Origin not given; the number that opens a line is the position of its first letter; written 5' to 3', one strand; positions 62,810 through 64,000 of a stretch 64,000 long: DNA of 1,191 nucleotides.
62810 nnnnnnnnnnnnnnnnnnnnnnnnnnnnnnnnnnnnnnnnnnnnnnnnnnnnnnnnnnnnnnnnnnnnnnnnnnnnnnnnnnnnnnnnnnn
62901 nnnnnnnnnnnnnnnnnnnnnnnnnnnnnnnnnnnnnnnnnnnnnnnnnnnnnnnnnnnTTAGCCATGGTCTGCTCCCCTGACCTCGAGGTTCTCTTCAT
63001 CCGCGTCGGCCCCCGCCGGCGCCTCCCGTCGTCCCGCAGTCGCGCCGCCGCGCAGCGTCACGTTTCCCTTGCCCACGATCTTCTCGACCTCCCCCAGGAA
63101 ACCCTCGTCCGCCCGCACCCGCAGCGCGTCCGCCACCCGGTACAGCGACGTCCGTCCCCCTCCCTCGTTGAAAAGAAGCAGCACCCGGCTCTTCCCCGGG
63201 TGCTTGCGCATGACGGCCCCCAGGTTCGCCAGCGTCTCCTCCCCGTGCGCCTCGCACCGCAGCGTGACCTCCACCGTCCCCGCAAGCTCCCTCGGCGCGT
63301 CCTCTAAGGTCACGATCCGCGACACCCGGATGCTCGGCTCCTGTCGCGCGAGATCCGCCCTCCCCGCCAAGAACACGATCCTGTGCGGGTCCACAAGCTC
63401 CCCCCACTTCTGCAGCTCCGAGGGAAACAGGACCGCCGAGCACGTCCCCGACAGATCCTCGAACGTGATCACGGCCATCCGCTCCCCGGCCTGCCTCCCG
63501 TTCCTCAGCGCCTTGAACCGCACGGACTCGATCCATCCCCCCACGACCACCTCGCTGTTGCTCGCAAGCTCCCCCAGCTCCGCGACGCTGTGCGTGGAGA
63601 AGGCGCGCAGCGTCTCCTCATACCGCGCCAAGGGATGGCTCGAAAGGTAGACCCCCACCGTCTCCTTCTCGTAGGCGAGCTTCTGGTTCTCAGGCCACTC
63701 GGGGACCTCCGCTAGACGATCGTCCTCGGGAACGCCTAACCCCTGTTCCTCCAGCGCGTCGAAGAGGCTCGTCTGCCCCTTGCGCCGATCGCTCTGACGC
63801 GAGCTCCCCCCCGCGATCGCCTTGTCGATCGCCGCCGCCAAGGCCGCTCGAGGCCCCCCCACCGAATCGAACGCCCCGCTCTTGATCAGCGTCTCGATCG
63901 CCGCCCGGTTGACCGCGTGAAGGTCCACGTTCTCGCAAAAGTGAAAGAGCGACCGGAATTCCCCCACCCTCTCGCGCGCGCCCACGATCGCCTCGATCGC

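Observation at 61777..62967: Bacterial protein with two tandem nucleoside-diphosphate-kinase-like domains, only the second catalytic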

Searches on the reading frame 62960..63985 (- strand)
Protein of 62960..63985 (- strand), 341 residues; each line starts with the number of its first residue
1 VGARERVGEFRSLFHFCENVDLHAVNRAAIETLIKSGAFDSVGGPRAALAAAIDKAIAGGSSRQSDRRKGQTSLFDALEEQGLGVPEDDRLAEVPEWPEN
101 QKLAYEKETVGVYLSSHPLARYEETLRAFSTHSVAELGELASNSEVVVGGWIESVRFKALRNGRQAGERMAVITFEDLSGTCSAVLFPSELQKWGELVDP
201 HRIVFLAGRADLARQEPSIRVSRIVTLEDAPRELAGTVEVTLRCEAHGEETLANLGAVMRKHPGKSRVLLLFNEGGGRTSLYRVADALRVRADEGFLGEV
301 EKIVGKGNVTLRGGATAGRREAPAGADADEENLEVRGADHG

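Call 3: search_protein_families(library=pfam, proteins=[window:62960-63985:-], max_evalue=1)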
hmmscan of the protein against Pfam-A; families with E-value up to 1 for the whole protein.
window:62960-63985:- (341 aa): 2 families
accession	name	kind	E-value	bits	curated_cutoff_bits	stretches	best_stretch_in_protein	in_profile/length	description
PF14579.12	HHH_6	-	1.8e-10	41.4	25.6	1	3-49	44-90/90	Helix-hairpin-helix motif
PF01336.31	tRNA_anti-codon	-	3.1e-08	33.9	27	1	146-225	1-73/75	OB-fold nucleic acid binding domain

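Call 4: search_protein_families(library=ncbifam, proteins=[window:62960-63985:-], max_evalue=1)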
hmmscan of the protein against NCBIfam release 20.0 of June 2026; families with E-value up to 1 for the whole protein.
window:62960-63985:- (341 aa): 9 families
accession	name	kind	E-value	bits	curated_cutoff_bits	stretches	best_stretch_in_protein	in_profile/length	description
NF004226.0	PRK05673.1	equivalog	6.5e-53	179.9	1002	1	3-310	845-1144/1146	DNA polymerase III subunit alpha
NF005298.0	PRK06826.1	equivalog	4.6e-50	170.3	1260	1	3-311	843-1150/1151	DNA polymerase III subunit alpha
NF005616.0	PRK07373.1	equivalog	2.8e-37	128.3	646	1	2-224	132-357/449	DNA polymerase III subunit alpha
NF005617.0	PRK07374.1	equivalog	4.4e-37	127.5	1653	1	3-211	854-1064/1170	DNA polymerase III subunit alpha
TIGR00594.1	polc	superfamily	9.7e-34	116.6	434.35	1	3-187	842-1022/1022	DNA polymerase III subunit alpha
NF005377.0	PRK06920.1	equivalog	1.2e-33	116.1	1806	1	9-312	826-1107/1108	DNA polymerase III subunit alpha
NF005582.0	PRK07279.1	equivalog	3.4e-11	41.9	1279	1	11-274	773-1001/1033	DNA polymerase III subunit alpha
NF004225.0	PRK05672.1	subfamily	1.7e-06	26.4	939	1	6-228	838-1033/1047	error-prone DNA polymerase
NF005516.0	PRK07135.1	equivalog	0.00011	20.6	1084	1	4-198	774-948/974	DNA polymerase III DnaE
